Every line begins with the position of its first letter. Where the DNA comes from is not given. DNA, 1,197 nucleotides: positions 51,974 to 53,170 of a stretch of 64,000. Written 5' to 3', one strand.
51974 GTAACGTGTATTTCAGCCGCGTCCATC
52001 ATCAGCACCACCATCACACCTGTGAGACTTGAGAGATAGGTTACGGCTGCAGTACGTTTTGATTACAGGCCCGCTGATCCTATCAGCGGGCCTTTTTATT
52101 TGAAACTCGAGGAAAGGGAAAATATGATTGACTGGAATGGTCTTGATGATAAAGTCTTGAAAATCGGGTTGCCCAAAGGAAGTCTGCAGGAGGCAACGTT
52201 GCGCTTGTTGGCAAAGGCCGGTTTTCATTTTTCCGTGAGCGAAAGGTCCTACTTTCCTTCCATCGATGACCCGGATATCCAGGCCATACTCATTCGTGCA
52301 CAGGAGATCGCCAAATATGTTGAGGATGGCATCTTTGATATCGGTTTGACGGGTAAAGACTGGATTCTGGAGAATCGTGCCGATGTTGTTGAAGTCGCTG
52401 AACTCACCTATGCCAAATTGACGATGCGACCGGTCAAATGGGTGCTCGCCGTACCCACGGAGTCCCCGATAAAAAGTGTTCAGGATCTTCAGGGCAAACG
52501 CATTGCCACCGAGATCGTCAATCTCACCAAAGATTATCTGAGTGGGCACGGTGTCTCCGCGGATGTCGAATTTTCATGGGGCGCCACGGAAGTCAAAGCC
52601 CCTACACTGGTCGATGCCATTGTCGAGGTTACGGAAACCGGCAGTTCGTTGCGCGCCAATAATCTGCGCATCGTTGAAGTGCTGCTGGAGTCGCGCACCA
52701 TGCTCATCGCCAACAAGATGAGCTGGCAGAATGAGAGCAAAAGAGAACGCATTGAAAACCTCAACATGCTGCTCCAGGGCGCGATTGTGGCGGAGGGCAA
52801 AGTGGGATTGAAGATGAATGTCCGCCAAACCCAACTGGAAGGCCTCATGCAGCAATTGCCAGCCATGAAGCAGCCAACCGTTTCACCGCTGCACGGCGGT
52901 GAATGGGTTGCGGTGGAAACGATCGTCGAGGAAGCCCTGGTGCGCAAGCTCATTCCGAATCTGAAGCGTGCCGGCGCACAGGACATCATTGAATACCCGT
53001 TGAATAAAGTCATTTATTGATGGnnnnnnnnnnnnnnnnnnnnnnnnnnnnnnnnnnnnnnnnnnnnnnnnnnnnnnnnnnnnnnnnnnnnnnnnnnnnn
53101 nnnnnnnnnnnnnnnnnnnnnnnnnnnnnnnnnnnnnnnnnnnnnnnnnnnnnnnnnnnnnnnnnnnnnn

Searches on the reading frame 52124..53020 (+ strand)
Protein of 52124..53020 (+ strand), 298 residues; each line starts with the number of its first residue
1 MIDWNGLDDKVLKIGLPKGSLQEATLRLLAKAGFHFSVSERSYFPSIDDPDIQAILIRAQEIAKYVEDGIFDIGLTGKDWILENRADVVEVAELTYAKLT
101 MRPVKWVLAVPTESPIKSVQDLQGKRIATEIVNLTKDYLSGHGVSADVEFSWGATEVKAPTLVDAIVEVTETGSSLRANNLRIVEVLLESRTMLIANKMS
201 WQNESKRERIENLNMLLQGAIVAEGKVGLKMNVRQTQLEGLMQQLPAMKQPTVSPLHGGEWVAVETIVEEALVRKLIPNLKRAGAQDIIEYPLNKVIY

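Call 6: search_protein_families(library=ncbifam, proteins=[window:52124-53020:+], max_evalue=0.00001)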
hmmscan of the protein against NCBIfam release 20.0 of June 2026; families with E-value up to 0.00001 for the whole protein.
window:52124-53020:+ (298 aa): 2 families
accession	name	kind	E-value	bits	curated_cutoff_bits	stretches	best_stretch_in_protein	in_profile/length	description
TIGR00070.1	hisG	equivalog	2e-53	181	75.75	1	12-196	1-183/183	ATP phosphoribosyltransferase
TIGR03455.1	HisG_C-term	equivalog_domain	6.9e-30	103.2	40.05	1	197-297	1-100/100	ATP phosphoribosyltransferase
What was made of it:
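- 52124..53020 (+): hisG (long form, with the C-terminal regulatory domain), first structural gene. Call 6: TIGR00070 at 181 bits and TIGR03455 at 103 bits.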

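Call 7: find_related_loci(query=window:52124-53020:+, collection=genome_contigs, flank=4000)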
Query window:52124-53020:+ (298 aa) in genome_contigs; peptide patterns used: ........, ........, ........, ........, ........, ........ (x = any residue, [..] = any of these).
600 stretches matched a pattern (row limit reached: there are more); 600 encode a relative of the query (tblastn E <= 1e-3); the best 80 are kept; 80 distinct loci.
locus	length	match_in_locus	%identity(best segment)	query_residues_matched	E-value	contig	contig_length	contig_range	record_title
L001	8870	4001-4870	68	8-297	2e-130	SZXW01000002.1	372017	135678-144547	MAG: Chlorobium sp. isolate L304-S-6D L304_S_6D_1, whole genome shotgun sequence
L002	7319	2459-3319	68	12-298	3e-130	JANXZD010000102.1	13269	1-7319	MAG: Bacteroidetes bacterium isolate GL140_4_metabat_238_sub GL140_4_k141_1627216, whole genome shotgun sequence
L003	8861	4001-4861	68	12-298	4e-130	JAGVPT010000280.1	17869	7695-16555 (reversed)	MAG: Bacteroidetes bacterium isolate DeMMO3_9 c_000000070094, whole genome shotgun sequence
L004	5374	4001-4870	67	9-298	4e-129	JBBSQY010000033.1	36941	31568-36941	MAG: Candidatus Sumerlaeales bacterium isolate SVL1_sbin.22 SVL1_sbin.22_K_631574_L_36941_cov_13.0255, whole genome shot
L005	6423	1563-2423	67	12-298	1e-128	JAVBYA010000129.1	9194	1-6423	MAG: Bacteroidota bacterium isolate GS21 3516, whole genome shotgun sequence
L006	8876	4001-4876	65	7-297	8e-128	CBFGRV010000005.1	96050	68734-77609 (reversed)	MAG TPA_asm: uncultured Rhodothermales bacterium isolate SRR17295755_binner23_Refined_73 genome assembly, contig: ERZ233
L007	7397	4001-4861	67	12-298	2e-127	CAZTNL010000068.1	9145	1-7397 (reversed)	MAG TPA_asm: uncultured Calditrichaceae bacterium isolate binchicken_co253_231 genome assembly, contig: NODE_5946_length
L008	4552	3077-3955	66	6-298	5e-127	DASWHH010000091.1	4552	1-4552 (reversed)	MAG TPA_asm: bacterium isolate SMAG_U2837 k141_409610, whole genome shotgun sequence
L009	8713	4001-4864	65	11-297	1e-125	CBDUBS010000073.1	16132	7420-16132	MAG TPA_asm: uncultured bacterium isolate ERR2431955_concoct_33 genome assembly, contig: ERZ23878311.2019, whole genome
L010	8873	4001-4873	64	8-297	2e-125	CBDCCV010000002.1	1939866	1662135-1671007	MAG: Salinibacteraceae bacterium isolate b968208b-6219-49ae-8a0c-c223e802f5bf genome assembly, contig: contig_2, whole g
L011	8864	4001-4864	63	11-298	8e-123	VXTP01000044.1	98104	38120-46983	MAG: Gemmatimonadetes bacterium isolate SB0665_bin_8 NODE_148_length_98104_cov_13.961244, whole genome shotgun sequence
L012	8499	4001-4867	64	7-295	2e-122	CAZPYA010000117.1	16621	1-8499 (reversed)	MAG TPA_asm: uncultured bacterium isolate SRP272421_co1_718 genome assembly, contig: NODE_10028_length_16621_cov_6.33224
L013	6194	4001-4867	64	10-298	4e-122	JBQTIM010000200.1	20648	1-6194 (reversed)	MAG: Elusimicrobiota bacterium isolate SAR259 c_000000085712, whole genome shotgun sequence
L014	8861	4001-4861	63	12-298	1e-121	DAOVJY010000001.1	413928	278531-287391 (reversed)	MAG TPA_asm: Candidatus Omnitrophota bacterium isolate CSMAG_1405 CSMAG_1405_k141_1397613_length_413928_cov_32.4802, who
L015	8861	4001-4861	63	11-297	5e-121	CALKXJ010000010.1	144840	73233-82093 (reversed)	MAG: uncultured Bryobacteraceae bacterium isolate H1_Bin_METABAT__175_1 genome assembly, contig: c_000000655225, whole g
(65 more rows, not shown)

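Call 9: find_homologous_proteins(query=window:52124-53020:+, max_evalue=1e-60)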
Query window:52124-53020:+ (298 aa): 8000 proteins with E <= 1e-60 among 8000 candidates; the best 120 are listed.
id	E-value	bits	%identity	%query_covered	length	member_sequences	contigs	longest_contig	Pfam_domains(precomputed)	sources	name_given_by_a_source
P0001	4.8e-189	645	100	100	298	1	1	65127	PF01634.24,PF08029.17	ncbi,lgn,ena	-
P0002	1.4e-171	587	89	100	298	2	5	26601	PF01634.24,PF08029.17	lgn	-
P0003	2.6e-170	583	88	100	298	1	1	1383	PF01634.24,PF08029.17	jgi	jgi:ATP phosphoribosyltransferase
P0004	1.5e-161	554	85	100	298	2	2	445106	PF01634.24,PF08029.17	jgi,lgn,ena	jgi:ATP phosphoribosyltransferase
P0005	8.3e-161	552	84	100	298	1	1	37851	PF01634.24,PF08029.17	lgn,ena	-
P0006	2.5e-160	550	83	100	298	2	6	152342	PF01634.24,PF08029.17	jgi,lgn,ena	-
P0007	9.6e-160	549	83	100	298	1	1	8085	PF01634.24,PF08029.17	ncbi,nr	ncbi:ATP phosphoribosyltransferase [candidate division KSB1 bacterium]|nr:ATP phosphoribosyltransfer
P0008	2.5e-159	547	83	100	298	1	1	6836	PF01634.24,PF08029.17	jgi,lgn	jgi:ATP phosphoribosyltransferase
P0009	6.3e-159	546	83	100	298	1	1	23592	PF01634.24,PF08029.17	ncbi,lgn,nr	ncbi:ATP phosphoribosyltransferase [candidate division KSB1 bacterium]|nr:ATP phosphoribosyltransfer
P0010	9.0e-159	545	83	100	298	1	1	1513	PF01634.24,PF08029.17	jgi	jgi:ATP phosphoribosyltransferase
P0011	1.2e-158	545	82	100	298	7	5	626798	PF01634.24,PF08029.17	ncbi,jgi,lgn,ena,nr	ncbi:MAG TPA: ATP phosphoribosyltransferase [bacterium]|nr:ATP phosphoribosyltransferase [bacterium]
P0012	2.2e-158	544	83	100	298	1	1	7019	PF01634.24,PF08029.17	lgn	-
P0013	3.3e-158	543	83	100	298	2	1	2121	PF01634.24,PF08029.17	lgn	-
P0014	3.5e-158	543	83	100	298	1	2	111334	PF01634.24,PF08029.17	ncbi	-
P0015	5.3e-158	543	81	100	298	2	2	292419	PF01634.24,PF08029.17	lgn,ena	-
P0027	2.0e-156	538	81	100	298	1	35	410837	PF01634.24,PF08029.17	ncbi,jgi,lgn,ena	-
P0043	1.5e-151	522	79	100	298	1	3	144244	PF01634.24,PF08029.17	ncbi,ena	-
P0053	7.5e-148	509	77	100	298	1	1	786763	PF01634.24,PF08029.17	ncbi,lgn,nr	ncbi:MAG: ATP phosphoribosyltransferase [candidate division KSB1 bacterium]|nr:ATP phosphoribosyltra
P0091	3.8e-143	494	76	100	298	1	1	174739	PF01634.24,PF08029.17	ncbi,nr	ncbi:ATP phosphoribosyltransferase [candidate division KSB1 bacterium]|nr:ATP phosphoribosyltransfer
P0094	1.1e-142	493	75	100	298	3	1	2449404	PF01634.24,PF08029.17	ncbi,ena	-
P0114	2.0e-139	482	75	100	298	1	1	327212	PF01634.24,PF08029.17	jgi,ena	jgi:ATP phosphoribosyltransferase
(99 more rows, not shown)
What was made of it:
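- HisG homologues at 72-89% identity are named candidate division KSB1 (call 9).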

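Call 10: find_related_loci(query=window:52124-53020:+, collection=metagenome_contigs, flank=3000)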
Query window:52124-53020:+ (298 aa) in metagenome_contigs; peptide patterns used: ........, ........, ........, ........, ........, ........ (x = any residue, [..] = any of these).
600 stretches matched a pattern (row limit reached: there are more); 599 encode a relative of the query (tblastn E <= 1e-3); the best 80 are kept; 80 distinct loci.
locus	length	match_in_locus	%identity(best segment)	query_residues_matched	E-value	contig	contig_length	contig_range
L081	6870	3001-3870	68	10-297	4e-133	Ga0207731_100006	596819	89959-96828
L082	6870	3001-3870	68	10-297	3e-132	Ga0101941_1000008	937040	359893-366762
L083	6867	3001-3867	67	9-297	5e-129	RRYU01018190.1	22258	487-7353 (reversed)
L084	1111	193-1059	66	10-298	6e-140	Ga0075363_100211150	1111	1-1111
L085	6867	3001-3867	66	9-297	1e-126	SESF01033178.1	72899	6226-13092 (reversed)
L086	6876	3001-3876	66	6-297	1e-126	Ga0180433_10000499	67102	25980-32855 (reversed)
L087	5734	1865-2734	64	8-297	6e-124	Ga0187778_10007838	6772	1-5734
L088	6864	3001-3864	61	11-298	7e-122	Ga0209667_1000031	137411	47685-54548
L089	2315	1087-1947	64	12-298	1e-128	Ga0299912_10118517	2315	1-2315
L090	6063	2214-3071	65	12-297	3e-122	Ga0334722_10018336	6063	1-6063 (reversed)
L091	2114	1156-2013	64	12-297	2e-129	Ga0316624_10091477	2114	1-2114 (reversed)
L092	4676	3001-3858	65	12-297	8e-122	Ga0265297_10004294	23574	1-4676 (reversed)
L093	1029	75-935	67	12-298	9e-134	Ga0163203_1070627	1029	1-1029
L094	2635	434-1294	64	11-297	6e-126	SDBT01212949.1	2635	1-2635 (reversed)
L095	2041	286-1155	63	9-298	2e-128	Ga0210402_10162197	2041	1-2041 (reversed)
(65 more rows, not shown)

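Call 12: find_encoding_contigs(protein=P0002, flank=3000, max_places=2)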
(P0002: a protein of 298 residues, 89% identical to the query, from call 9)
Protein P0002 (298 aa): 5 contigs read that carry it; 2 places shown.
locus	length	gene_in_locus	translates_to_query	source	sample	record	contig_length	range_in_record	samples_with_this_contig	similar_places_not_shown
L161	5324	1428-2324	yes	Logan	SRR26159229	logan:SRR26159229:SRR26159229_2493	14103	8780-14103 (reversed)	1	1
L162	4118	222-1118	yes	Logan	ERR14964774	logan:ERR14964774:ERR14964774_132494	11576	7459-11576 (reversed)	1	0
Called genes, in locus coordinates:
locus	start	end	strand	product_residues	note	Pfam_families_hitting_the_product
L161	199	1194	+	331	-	PF00291:PALP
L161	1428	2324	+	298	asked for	PF01634:HisG, PF08029:HisG_C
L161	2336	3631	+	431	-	PF00815:Histidinol_dh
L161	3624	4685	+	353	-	PF00155:Aminotran_1_2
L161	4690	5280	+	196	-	PF00475:IGPD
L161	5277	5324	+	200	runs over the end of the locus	PF00117:GATase, PF07685:GATase_3, PF01174:SNO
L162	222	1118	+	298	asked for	PF01634:HisG, PF08029:HisG_C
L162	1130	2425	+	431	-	PF00815:Histidinol_dh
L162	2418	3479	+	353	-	PF00155:Aminotran_1_2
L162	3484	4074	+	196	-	PF00475:IGPD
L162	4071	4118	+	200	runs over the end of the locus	PF00117:GATase, PF07685:GATase_3, PF01174:SNO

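Call 13: find_encoding_contigs(protein=P0004, flank=3000, max_places=2)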
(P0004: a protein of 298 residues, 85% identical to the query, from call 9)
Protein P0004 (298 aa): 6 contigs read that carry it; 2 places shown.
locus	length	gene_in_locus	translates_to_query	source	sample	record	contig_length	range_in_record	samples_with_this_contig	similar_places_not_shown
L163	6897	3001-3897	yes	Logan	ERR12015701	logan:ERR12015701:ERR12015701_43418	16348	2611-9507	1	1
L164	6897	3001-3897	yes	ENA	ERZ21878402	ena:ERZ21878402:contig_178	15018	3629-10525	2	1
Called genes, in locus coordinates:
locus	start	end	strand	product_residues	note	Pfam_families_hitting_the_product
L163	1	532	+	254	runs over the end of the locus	PF00483:NTP_transferase, PF12804:NTP_transf_3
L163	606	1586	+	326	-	PF00480:ROK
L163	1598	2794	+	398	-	PF00871:Acetate_kinase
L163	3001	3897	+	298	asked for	PF01634:HisG, PF08029:HisG_C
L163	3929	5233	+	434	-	PF00815:Histidinol_dh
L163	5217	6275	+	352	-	PF00155:Aminotran_1_2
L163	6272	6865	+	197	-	PF00475:IGPD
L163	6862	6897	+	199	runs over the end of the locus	PF00117:GATase, PF07685:GATase_3 (weak), PF01174:SNO (weak)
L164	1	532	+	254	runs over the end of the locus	PF00483:NTP_transferase, PF12804:NTP_transf_3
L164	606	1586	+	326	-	PF00480:ROK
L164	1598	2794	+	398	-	PF00871:Acetate_kinase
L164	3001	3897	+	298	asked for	PF01634:HisG, PF08029:HisG_C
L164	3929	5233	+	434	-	PF00815:Histidinol_dh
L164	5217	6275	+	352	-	PF00155:Aminotran_1_2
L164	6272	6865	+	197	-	PF00475:IGPD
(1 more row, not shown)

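Call 14: find_encoding_contigs(protein=P0006, flank=3000, max_places=2)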
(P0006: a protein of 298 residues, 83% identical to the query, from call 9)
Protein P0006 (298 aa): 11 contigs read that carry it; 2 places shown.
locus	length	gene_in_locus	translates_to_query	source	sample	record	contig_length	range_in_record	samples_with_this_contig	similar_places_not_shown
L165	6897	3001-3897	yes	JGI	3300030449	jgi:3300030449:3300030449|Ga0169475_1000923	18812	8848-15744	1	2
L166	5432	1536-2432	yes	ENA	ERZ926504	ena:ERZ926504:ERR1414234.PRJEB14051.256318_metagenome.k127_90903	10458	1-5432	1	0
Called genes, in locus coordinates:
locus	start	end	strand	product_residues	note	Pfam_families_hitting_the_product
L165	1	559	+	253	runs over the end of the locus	PF00483:NTP_transferase, PF12804:NTP_transf_3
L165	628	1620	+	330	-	PF00480:ROK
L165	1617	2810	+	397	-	PF00871:Acetate_kinase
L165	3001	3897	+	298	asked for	PF01634:HisG, PF08029:HisG_C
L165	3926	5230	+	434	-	PF00815:Histidinol_dh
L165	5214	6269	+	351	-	PF00155:Aminotran_1_2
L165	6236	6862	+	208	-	PF00475:IGPD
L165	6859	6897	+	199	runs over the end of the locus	PF00117:GATase, PF07685:GATase_3 (weak), PF01174:SNO (weak)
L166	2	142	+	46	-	?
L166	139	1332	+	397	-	PF00871:Acetate_kinase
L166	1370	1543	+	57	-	-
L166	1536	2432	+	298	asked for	PF01634:HisG, PF08029:HisG_C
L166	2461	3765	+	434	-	PF00815:Histidinol_dh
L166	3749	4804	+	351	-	PF00155:Aminotran_1_2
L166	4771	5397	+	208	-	PF00475:IGPD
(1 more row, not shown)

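Call 17: find_encoding_contigs(protein=P0011, flank=3000, max_places=2)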
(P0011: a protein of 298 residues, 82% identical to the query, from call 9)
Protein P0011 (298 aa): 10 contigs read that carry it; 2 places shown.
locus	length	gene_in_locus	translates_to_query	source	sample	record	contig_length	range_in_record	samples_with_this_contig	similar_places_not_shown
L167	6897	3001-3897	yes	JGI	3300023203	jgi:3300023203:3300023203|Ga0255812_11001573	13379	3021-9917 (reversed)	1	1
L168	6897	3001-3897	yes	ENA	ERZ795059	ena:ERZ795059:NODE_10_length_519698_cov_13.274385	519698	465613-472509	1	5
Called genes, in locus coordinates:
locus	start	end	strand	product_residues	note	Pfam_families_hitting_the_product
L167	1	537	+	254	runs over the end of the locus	PF00483:NTP_transferase, PF12804:NTP_transf_3 (weak)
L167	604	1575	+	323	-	PF00480:ROK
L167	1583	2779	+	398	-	PF00871:Acetate_kinase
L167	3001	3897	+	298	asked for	PF01634:HisG, PF08029:HisG_C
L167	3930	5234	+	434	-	PF00815:Histidinol_dh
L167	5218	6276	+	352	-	PF00155:Aminotran_1_2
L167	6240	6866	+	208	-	PF00475:IGPD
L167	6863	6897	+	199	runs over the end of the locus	PF00117:GATase, PF01174:SNO (weak), PF07685:GATase_3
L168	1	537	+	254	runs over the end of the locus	PF00483:NTP_transferase, PF12804:NTP_transf_3 (weak)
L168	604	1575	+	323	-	PF00480:ROK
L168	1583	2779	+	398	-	PF00871:Acetate_kinase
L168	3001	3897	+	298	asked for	PF01634:HisG, PF08029:HisG_C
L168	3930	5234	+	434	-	PF00815:Histidinol_dh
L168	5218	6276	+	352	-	PF00155:Aminotran_1_2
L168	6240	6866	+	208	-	PF00475:IGPD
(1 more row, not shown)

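Call 18: find_encoding_contigs(protein=P0027, flank=3000, max_places=2)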
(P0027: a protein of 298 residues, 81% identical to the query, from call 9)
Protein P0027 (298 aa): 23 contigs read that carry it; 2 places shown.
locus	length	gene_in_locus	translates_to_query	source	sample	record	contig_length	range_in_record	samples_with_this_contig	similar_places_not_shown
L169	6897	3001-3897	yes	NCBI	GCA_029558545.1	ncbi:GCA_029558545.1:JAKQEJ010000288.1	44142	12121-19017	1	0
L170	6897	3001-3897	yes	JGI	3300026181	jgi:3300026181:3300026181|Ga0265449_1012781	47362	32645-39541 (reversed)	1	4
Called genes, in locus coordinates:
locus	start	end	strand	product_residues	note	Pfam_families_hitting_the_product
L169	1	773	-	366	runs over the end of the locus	PF07228:SpoIIE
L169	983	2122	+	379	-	PF02746:MR_MLE_N, PF13378:MR_MLE_C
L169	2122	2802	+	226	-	PF00702:Hydrolase, PF12710:HAD, PF13419:HAD_2, PF13242:Hydrolase_like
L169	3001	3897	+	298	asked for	PF01634:HisG, PF08029:HisG_C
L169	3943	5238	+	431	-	PF00815:Histidinol_dh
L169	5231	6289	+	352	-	PF00155:Aminotran_1_2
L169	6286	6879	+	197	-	PF00475:IGPD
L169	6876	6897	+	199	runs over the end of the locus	PF00117:GATase, PF07685:GATase_3 (weak)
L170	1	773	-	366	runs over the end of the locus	PF07228:SpoIIE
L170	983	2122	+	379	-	PF02746:MR_MLE_N, PF13378:MR_MLE_C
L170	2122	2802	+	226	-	PF00702:Hydrolase, PF12710:HAD, PF13419:HAD_2, PF13242:Hydrolase_like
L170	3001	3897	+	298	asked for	PF01634:HisG, PF08029:HisG_C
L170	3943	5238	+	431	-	PF00815:Histidinol_dh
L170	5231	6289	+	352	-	PF00155:Aminotran_1_2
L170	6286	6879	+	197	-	PF00475:IGPD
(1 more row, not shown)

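Call 19: find_encoding_contigs(protein=P0053, flank=3000, max_places=2)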
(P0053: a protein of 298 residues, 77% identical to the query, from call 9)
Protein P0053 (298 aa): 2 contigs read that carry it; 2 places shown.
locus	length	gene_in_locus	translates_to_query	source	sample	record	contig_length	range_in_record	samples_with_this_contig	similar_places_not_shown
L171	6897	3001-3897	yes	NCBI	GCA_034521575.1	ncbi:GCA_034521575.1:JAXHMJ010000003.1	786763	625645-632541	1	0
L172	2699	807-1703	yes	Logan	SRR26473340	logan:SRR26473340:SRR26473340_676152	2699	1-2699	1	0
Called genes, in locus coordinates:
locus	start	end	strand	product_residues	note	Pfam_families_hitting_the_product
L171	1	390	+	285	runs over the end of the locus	PF04055:Radical_SAM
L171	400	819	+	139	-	PF01327:Pep_deformylase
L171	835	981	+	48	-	-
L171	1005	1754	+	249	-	PF00483:NTP_transferase, PF12804:NTP_transf_3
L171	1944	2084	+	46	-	-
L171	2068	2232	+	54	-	-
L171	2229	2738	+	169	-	PF00480:ROK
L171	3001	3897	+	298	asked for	PF01634:HisG, PF08029:HisG_C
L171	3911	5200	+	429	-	PF00815:Histidinol_dh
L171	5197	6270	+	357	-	PF00155:Aminotran_1_2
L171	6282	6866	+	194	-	PF00475:IGPD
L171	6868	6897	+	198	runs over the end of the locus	PF00117:GATase, PF07685:GATase_3 (weak), PF01174:SNO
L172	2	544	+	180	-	?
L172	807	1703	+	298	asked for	PF01634:HisG, PF08029:HisG_C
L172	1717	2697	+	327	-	?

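Call 20: find_encoding_contigs(protein=P0094, flank=3000, max_places=2)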
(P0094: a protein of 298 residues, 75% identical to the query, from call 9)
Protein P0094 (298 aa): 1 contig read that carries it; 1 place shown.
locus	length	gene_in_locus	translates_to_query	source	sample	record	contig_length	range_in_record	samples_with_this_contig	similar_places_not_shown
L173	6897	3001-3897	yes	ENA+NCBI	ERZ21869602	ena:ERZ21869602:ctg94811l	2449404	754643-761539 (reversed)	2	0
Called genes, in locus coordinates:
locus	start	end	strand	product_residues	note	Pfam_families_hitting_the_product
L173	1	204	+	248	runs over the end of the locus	PF00483:NTP_transferase, PF01128:IspD (weak), PF12804:NTP_transf_3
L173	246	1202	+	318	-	PF00480:ROK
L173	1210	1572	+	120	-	PF00871:Acetate_kinase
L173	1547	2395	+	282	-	PF00871:Acetate_kinase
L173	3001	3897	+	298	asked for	PF01634:HisG, PF08029:HisG_C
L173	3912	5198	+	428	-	PF00815:Histidinol_dh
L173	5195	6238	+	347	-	PF00155:Aminotran_1_2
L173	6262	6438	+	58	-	PF00475:IGPD (weak)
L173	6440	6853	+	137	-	PF00475:IGPD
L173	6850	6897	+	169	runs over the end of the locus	PF00117:GATase, PF01174:SNO, PF07685:GATase_3 (weak)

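Call 29: find_encoding_contigs(protein=P0114, flank=3000, max_places=1)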
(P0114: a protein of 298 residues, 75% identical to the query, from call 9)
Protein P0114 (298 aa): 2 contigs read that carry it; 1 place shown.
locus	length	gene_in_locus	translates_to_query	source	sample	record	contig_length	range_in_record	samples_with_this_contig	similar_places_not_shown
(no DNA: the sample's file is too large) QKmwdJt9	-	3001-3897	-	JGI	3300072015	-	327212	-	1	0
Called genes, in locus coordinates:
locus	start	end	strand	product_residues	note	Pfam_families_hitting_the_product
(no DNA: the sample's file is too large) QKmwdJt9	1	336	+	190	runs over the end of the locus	PF01327:Pep_deformylase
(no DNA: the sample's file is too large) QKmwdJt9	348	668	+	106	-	-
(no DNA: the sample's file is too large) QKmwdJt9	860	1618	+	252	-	PF00483:NTP_transferase, PF01128:IspD (weak), PF12804:NTP_transf_3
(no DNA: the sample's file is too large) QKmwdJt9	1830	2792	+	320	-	PF00480:ROK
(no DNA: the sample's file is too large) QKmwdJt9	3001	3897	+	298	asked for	PF01634:HisG, PF08029:HisG_C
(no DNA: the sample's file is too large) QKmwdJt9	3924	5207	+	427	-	PF00815:Histidinol_dh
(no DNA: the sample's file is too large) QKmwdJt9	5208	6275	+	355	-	PF00155:Aminotran_1_2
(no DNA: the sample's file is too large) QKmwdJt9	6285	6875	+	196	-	PF00475:IGPD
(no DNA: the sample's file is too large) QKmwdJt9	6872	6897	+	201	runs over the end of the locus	PF00117:GATase, PF07685:GATase_3 (weak), PF01174:SNO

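Call 30: find_encoding_contigs(protein=P0043, flank=3000, max_places=1)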
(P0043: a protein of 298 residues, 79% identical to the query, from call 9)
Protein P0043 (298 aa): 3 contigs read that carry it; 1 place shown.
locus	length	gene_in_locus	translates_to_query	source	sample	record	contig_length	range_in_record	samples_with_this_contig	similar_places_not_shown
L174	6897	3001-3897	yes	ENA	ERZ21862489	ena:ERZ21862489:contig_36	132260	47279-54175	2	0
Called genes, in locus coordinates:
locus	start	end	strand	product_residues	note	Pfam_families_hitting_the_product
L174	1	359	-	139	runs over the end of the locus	-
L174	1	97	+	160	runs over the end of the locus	PF00483:NTP_transferase, PF12804:NTP_transf_3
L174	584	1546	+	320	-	PF00480:ROK, PF01869:BcrAD_BadFG (faint)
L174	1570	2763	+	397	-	PF00871:Acetate_kinase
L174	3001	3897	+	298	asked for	PF01634:HisG, PF08029:HisG_C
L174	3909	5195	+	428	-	PF00815:Histidinol_dh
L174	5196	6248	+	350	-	PF00155:Aminotran_1_2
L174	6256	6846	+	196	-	PF00475:IGPD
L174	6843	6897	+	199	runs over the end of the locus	PF00117:GATase, PF07685:GATase_3, PF01174:SNO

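Call 31: find_encoding_contigs(protein=P0091, flank=3000, max_places=1)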
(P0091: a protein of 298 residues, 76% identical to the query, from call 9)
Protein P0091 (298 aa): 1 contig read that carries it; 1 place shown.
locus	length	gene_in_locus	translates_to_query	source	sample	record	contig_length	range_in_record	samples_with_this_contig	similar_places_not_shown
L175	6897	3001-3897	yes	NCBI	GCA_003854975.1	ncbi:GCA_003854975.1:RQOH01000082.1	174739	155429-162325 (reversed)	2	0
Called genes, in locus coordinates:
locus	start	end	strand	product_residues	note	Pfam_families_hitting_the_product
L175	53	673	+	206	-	PF01327:Pep_deformylase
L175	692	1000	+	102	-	-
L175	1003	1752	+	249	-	PF00483:NTP_transferase, PF01128:IspD (weak), PF12804:NTP_transf_3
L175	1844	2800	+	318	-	PF00480:ROK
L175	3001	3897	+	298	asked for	PF01634:HisG, PF08029:HisG_C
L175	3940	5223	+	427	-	PF00815:Histidinol_dh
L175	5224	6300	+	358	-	PF00155:Aminotran_1_2, PF04864:Alliinase_C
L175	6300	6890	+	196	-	PF00475:IGPD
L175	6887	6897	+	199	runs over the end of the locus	PF00117:GATase, PF01174:SNO, PF07685:GATase_3, PF07722:Peptidase_C26 (faint)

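Call 35: find_encoding_contigs(protein=P0001, flank=500, max_places=3)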
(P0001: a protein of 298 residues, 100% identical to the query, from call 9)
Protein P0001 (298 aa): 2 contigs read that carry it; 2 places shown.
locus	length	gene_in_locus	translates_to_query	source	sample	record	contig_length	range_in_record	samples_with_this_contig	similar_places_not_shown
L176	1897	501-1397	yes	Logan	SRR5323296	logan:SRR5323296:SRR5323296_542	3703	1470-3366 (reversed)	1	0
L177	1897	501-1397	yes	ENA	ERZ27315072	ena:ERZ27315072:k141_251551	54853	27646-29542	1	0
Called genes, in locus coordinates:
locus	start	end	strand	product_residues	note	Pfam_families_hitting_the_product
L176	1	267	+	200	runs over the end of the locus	?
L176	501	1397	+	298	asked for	PF01634:HisG, PF08029:HisG_C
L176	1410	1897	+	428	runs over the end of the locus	PF00815:Histidinol_dh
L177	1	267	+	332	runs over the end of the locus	PF00291:PALP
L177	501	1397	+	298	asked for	PF01634:HisG, PF08029:HisG_C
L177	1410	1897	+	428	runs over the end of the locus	PF00815:Histidinol_dh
